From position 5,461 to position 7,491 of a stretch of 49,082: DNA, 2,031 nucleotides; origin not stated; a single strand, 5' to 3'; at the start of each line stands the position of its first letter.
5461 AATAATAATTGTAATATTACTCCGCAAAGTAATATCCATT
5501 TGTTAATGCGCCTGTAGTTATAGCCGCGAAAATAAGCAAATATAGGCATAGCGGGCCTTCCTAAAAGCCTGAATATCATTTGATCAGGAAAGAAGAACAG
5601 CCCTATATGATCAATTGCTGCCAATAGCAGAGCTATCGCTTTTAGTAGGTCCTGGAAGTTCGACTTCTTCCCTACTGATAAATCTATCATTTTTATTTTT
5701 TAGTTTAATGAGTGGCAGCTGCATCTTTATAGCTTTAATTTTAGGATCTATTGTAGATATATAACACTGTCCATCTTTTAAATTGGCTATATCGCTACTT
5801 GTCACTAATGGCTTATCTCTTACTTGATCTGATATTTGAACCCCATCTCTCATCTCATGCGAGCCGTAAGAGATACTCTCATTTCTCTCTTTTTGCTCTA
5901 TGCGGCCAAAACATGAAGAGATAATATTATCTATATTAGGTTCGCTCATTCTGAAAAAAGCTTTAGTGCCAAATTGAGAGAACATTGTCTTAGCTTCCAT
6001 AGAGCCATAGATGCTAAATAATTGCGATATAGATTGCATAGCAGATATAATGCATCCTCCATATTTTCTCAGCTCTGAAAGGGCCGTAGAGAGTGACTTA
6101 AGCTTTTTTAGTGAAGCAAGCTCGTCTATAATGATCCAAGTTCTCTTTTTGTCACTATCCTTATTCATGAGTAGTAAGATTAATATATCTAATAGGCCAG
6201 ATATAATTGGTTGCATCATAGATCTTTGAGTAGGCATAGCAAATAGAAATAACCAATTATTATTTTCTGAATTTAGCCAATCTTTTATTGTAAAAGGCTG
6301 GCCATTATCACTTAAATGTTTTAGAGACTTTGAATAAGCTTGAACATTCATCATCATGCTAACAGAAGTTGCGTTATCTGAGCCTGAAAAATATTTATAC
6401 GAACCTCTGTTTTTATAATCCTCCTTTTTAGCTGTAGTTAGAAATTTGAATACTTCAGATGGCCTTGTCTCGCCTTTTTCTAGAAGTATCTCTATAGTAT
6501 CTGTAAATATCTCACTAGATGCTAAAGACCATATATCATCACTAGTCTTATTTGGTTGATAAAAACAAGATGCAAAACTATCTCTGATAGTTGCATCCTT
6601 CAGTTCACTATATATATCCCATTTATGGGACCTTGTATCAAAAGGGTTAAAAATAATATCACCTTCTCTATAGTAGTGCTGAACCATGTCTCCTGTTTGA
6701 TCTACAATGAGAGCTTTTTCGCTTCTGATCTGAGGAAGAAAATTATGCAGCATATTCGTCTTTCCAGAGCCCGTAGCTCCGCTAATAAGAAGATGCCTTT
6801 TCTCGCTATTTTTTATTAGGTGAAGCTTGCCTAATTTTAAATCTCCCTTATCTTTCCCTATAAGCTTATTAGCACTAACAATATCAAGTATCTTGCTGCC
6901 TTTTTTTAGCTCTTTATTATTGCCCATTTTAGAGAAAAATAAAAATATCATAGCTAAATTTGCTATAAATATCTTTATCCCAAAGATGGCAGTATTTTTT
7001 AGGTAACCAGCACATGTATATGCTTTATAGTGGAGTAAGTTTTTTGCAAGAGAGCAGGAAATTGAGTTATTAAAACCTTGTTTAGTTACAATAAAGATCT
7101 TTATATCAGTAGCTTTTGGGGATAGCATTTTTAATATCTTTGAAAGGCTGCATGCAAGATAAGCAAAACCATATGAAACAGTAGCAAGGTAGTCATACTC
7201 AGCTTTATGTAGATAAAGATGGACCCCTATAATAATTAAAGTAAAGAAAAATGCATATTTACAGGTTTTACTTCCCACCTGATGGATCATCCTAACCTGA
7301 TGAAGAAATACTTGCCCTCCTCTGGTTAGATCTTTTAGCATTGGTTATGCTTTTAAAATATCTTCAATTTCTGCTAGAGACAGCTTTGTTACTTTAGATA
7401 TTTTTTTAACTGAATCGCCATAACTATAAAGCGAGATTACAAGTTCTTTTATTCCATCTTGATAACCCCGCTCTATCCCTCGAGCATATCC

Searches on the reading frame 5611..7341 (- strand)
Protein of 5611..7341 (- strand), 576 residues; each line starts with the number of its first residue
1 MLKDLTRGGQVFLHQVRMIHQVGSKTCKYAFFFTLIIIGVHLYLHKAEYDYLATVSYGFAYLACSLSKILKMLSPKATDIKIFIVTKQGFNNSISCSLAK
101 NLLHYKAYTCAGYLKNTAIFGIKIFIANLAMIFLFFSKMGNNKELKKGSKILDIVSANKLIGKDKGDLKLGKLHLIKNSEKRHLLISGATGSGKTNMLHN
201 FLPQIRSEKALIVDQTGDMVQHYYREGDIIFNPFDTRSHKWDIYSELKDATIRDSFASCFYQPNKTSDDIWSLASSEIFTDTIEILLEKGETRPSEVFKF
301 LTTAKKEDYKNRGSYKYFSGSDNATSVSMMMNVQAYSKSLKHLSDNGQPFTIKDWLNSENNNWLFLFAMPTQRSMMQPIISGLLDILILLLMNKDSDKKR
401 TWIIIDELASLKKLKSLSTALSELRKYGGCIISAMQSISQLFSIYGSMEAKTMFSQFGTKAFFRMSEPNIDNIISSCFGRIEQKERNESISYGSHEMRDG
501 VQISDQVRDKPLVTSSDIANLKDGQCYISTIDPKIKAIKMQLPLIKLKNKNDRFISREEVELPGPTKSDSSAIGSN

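Call 12: search_protein_families(library=pfam, proteins=[window:5611-7341:-], max_evalue=0.01)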
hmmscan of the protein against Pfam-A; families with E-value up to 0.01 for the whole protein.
window:5611-7341:- (576 aa): 10 families
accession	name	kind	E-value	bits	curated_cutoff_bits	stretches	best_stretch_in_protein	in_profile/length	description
PF10412.15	TrwB_AAD_bind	-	2.5e-89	300.3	20.5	1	169-533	3-378/387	Type IV secretion-system coupling protein DNA-binding domain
PF12696.13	TraG-D_C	-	8.8e-20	71.3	22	1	403-522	4-125/126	TraM recognition site of TraD and TraG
PF02534.20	T4SS-DNA_transf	-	2.8e-16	59.9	20.1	1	365-525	264-427/468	Type IV secretory system Conjugative DNA transfer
PF01580.24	FtsK_SpoIIIE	-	0.00025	21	24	1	176-202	33-60/221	FtsK/SpoIIIE family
PF00910.28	RNA_helicase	-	0.00052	20.9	21.5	0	185-291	2-92/105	RNA helicase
PF04851.21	ResIII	-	0.001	19.4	22.5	1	179-226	21-72/164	Type III restriction enzyme, res subunit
PF01935.23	DUF87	-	0.0013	19.3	23.2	1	181-346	23-172/220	Helicase HerA, central domain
PF00437.27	T2SSE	-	0.0021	17.2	24.9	1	179-213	140-174/370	Type II/IV secretion system protein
PF13191.12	AAA_16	-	0.003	18.5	32.6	1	178-222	21-63/167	AAA ATPase domain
PF13401.12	AAA_22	-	0.0035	18.1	27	0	179-209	3-36/130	AAA domain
